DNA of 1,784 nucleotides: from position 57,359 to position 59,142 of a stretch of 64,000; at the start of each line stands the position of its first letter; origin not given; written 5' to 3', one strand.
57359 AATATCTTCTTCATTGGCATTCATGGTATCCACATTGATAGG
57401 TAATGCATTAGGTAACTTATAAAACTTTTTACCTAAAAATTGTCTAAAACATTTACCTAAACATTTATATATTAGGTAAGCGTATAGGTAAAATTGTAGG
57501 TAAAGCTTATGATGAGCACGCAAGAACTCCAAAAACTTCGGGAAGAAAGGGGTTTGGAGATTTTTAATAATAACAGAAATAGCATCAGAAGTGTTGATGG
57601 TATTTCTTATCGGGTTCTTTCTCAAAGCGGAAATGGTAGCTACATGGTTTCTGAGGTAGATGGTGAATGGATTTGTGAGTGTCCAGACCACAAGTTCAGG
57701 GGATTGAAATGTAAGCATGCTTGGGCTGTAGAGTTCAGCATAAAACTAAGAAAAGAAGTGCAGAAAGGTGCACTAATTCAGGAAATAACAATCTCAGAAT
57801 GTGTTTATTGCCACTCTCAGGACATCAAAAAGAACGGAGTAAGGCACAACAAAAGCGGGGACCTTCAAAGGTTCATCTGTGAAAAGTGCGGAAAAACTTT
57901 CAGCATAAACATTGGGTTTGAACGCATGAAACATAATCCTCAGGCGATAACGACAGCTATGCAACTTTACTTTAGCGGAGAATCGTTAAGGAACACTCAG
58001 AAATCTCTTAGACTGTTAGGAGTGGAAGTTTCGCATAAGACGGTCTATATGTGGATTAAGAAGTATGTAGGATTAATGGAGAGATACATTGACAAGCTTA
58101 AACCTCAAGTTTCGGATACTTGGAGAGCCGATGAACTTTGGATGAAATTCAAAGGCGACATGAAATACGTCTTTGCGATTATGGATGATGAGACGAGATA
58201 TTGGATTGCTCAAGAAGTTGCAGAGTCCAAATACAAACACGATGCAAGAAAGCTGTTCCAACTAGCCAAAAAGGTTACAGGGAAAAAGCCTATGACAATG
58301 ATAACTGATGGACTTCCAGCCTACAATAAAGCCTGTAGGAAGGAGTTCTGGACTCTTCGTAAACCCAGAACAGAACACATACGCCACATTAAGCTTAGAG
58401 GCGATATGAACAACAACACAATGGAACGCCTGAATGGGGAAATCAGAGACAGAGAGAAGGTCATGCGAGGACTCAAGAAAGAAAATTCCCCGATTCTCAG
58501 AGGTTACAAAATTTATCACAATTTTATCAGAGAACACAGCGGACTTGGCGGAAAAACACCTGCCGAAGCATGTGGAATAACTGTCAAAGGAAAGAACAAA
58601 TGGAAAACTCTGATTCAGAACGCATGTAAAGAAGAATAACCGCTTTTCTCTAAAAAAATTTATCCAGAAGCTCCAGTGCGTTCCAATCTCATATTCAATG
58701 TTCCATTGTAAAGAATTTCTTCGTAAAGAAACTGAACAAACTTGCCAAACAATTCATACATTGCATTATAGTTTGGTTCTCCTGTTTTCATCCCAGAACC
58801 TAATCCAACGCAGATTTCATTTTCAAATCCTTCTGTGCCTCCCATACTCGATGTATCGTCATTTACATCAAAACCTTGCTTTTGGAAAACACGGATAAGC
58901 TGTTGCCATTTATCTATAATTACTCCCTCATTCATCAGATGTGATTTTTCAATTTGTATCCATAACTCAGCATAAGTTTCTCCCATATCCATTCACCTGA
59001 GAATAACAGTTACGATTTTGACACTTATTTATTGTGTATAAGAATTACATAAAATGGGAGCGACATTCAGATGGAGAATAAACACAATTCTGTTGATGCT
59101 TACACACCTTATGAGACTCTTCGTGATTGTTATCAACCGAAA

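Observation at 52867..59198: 6.3-kb cargo transposon-like element with perfect 62-bp terminal inverted repeats, GTTTTT target duplication, and a defence-gene payload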

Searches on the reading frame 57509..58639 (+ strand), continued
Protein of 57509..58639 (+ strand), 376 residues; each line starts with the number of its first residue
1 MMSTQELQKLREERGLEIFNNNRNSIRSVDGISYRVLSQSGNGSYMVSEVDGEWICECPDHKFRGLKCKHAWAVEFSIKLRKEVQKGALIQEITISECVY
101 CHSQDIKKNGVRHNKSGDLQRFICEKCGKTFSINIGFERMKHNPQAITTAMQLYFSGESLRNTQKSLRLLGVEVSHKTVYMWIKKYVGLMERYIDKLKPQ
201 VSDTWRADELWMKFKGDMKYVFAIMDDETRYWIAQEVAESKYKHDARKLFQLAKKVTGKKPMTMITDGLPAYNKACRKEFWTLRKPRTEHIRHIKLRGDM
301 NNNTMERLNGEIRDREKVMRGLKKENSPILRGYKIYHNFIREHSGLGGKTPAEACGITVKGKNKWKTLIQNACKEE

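Call 53: search_dna_similar(query=window:57509-58639:+, collection=plasmids, mode=protein, max_rows=25)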
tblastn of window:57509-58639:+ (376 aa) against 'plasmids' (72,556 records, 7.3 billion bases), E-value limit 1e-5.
Records with a match: 2509; places in all: 5863; records where one place covers at least 80% of the query: 3.
Best place of each record, by identity: <60% 2509.
By first word of the organism name: Staphylococcus 981; Enterococcus 487; Lactococcus 354; Bacillus 139; Listeria 97; Rhizobium 80; Streptomyces 54; Priestia 22; Agrobacterium 21; Roseomonas 19; and 79 more.
By predicted mobility (MOB-suite, as given by PLSDB): mobilizable 1321; non-mobilizable 695; conjugative 493.
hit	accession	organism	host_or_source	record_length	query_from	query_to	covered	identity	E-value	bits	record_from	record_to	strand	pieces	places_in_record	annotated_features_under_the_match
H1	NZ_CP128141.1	Bacillus mycoides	bacterial isolate,field soil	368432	28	350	86%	23.8%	4e-9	66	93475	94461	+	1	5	IS6 family transposase | YfzA family protein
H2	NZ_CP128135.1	Bacillus mycoides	bacterial isolate,field soil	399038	28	350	86%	23.8%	4e-9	66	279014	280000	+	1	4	IS6 family transposase | YfzA family protein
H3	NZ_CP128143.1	Bacillus mycoides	bacterial isolate,field soil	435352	28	350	86%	23.8%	9e-9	65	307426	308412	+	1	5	IS6 family transposase | YfzA family protein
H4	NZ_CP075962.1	Clostridium perfringens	Feces, FP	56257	113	364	67%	29.5%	1e-21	103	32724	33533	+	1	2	IS6 family transposase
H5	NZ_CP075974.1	Clostridium perfringens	Roast beef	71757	113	364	67%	29.5%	3e-21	103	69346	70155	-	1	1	IS6 family transposase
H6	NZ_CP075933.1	Clostridium perfringens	feces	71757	113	364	67%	29.5%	3e-21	103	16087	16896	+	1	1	IS6 family transposase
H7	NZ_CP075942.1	Clostridium perfringens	feces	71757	113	364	67%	29.5%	3e-21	103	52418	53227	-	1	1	IS6 family transposase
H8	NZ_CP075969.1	Clostridium perfringens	Rabbit meat, FP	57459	113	364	67%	29.5%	3e-21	102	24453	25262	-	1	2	IS6 family transposase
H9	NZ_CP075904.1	Clostridium perfringens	Pig feces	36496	113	364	67%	29.5%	5e-21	102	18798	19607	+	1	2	IS6-like element ISCpe7 family transposase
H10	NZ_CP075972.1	Clostridium perfringens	salmon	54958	113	364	67%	29.5%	5e-21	102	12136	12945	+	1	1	IS6-like element ISCpe7 family transposase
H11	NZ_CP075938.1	Clostridium perfringens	feces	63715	113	364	67%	29.5%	5e-21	102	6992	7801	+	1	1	IS6-like element ISCpe7 family transposase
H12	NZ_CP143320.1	Cetobacterium somerae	intestine of Yellow Catfish,pure culture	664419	101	357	68%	28.8%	2e-25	115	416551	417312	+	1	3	IS6 family transposase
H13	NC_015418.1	Clostridium botulinum BKT015925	-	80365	135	365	61%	31.9%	5e-26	117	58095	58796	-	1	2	IS6 family transposase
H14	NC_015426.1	Clostridium botulinum BKT015925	-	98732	140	365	60%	32.6%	6e-26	117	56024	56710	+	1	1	IS6 family transposase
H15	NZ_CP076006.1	Clostridium perfringens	Meatballs, FP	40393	113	364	67%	29.1%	5e-21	102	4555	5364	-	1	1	IS6-like element ISCpe7 family transposase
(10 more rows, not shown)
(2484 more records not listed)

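Call 54: search_solved_structures(query=window:57509-58639:+, max_evalue=0.01)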
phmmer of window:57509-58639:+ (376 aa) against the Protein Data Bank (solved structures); distinct sequences matched with E-value up to 0.01: 0.

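Call 62: find_encoding_contigs(protein=P0002, flank=10000, max_places=3)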
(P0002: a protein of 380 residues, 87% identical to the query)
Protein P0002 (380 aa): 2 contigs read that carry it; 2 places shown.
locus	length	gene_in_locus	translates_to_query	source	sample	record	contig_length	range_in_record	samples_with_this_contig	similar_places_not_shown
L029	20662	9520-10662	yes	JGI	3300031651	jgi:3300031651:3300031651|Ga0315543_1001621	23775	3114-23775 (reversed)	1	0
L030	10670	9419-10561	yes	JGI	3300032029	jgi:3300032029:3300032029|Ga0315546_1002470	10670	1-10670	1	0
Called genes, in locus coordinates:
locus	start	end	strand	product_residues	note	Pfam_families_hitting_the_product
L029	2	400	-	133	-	?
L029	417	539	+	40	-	-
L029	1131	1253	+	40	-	-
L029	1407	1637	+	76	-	-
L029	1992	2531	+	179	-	-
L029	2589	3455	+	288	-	-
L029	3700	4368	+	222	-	-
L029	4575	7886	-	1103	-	PF18165:pP_pnuc_1 (faint)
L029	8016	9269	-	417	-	PF03235:GmrSD_N, PF01844:HNH, PF13395:HNH_4 (weak), PF14279:HNH_5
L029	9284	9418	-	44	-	-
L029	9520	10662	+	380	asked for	PF13610:DDE_Tnp_IS240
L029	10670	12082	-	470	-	PF01420:Methylase_S (weak)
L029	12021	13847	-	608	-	PF13588:HSDR_N_2, PF02384:N6_Mtase, PF20473:MmeI_Mtase (faint), PF07669:Eco57I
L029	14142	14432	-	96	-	-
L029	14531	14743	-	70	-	-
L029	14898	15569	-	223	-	-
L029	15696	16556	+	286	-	-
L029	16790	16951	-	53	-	-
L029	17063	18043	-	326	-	PF25213:HVO_A0261_N (faint), PF01022:HTH_5 (weak)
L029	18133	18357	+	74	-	-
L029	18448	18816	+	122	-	-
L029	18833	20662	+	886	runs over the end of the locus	-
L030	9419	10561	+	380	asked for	PF13610:DDE_Tnp_IS240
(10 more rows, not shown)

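Call 77: find_related_loci(query=window:57509-58639:+, collection=viral_contigs, flank=10000)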
Query window:57509-58639:+ (376 aa) in viral_contigs; peptide patterns used: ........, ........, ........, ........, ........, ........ (x = any residue, [..] = any of these).
2 stretches matched a pattern, but none encodes a relative of the query by tblastn (E <= 1e-3).

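Call 85: predict_structure(alignment_id=A5)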
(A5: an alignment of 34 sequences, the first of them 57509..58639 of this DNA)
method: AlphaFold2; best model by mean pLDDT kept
length: 376 residues; sequences in the alignment: 34
mean_pLDDT: 50.6   pTM: 0.32
mean pLDDT of the five models: 50.6, 47.6, 44.0, 43.1, 42.9
residues with pLDDT >= 90: 0; 70-90: 56; 50-70: 143; < 50: 177
segments of 3 or more residues with pLDDT < 50: 22-30, 62-64, 83-94, 193-247, 252-324, 326-335, 374-376
pLDDT, mean of each block of 10 residues (from residue 1): 64 54 43 59 68 71 57 58 40 58 81 68 84 63 56 57 68 72 60 40 24 24 35 39 49 46 27 29 28 22 30 39 43 48 57 60 53 48
secondary structure, 60 per line:
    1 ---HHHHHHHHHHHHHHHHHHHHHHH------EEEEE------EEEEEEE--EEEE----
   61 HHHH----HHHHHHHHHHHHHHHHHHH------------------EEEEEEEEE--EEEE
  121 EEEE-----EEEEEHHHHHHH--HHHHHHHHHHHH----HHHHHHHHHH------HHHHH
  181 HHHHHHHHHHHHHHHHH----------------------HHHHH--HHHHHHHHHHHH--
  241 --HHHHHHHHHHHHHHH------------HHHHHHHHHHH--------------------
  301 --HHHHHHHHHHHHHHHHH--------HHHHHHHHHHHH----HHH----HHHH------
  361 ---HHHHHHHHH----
elements in order: H4-26 E33-37 E44-50 E53-56 H61-64 H69-87 E106-114 E117-124 E130-134 H135-141 H144-155 H160-169 H176-197 H220-224 H227-238 H243-257 H270-280 H303-319 H328-339 H351-354 H364-372

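Call 88: search_protein_families(library=pfam, proteins=[L007:11113-11760:-, L007:11848-12537:+, L014:9344-9730:-, L014:11695-12141:-, L029:4575-7886:-, L011:250-885:-, L017:9092-9709:-, L005:9190-9735:+], max_evalue=0.01)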
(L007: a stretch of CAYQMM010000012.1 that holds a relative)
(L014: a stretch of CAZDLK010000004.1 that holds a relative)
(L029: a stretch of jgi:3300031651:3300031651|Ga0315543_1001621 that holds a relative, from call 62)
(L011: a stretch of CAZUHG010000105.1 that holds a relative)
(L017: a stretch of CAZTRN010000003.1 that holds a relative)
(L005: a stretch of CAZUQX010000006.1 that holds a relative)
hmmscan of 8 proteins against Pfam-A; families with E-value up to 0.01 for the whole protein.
L007:11113-11760:- (215 aa): 0 families

L007:11848-12537:+ (229 aa): 1 family
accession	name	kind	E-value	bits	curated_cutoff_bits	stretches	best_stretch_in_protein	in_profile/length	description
PF13347.12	MFS_2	-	0.0066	15.5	27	1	13-42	63-92/427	MFS/sugar transport protein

L014:9344-9730:- (128 aa): 1 family
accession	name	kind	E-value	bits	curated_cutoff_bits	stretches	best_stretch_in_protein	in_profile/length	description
PF24520.1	ARM_KNTC1_1st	-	0.0032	17.8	27.3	0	76-127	48-99/246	KNTC1 first ARM-repeats domain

L014:11695-12141:- (148 aa): 3 families
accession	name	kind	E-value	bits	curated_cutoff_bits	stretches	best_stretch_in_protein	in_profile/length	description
PF13673.13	Acetyltransf_10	-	1.6e-07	31.8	23.6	1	43-131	28-115/128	Acetyltransferase (GNAT) domain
PF13508.13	Acetyltransf_7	-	2.6e-06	28.1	27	1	46-125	3-84/84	Acetyltransferase (GNAT) domain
PF00583.31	Acetyltransf_1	-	3.3e-05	24.6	20.7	1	37-123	21-116/116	Acetyltransferase (GNAT) family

L029:4575-7886:- (1103 aa): 1 family
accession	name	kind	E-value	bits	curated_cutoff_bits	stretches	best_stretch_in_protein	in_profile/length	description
PF18165.6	pP_pnuc_1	-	4.3e-06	26.8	26.3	1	20-139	5-128/133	Predicted pPIWI-associating nuclease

L011:250-885:- (211 aa): 1 family
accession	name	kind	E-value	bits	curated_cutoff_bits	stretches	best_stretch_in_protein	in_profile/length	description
PF21097.3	SR_plectin_7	-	0.00033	21.5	27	0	46-84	50-88/116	Spectrin repeat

L017:9092-9709:- (205 aa): 0 families

L005:9190-9735:+ (181 aa): 0 families

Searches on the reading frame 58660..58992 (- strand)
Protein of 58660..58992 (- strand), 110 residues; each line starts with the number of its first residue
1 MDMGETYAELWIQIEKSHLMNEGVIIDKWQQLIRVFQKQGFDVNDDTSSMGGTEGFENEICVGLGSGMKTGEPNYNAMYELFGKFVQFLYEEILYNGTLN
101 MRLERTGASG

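Call 6: search_protein_families(library=pfam, proteins=[window:58660-58992:-], max_evalue=0.01)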
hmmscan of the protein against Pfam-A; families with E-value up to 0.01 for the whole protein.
window:58660-58992:- (110 aa): 0 families

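Call 9: search_protein_families(library=ncbifam, proteins=[window:58660-58992:-], max_evalue=0.01)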
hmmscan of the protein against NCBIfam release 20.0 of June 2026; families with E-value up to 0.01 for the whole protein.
window:58660-58992:- (110 aa): 0 families

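Call 35: search_protein_families(library=padloc, proteins=[window:58660-58992:-], max_evalue=0.001)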
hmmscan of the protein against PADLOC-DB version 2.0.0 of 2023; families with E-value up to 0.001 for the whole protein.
window:58660-58992:- (110 aa): 0 families

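Call 36: search_protein_families(library=phrogs, proteins=[window:58660-58992:-], max_evalue=0.001)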
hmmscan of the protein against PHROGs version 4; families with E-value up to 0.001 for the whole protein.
window:58660-58992:- (110 aa): 0 families
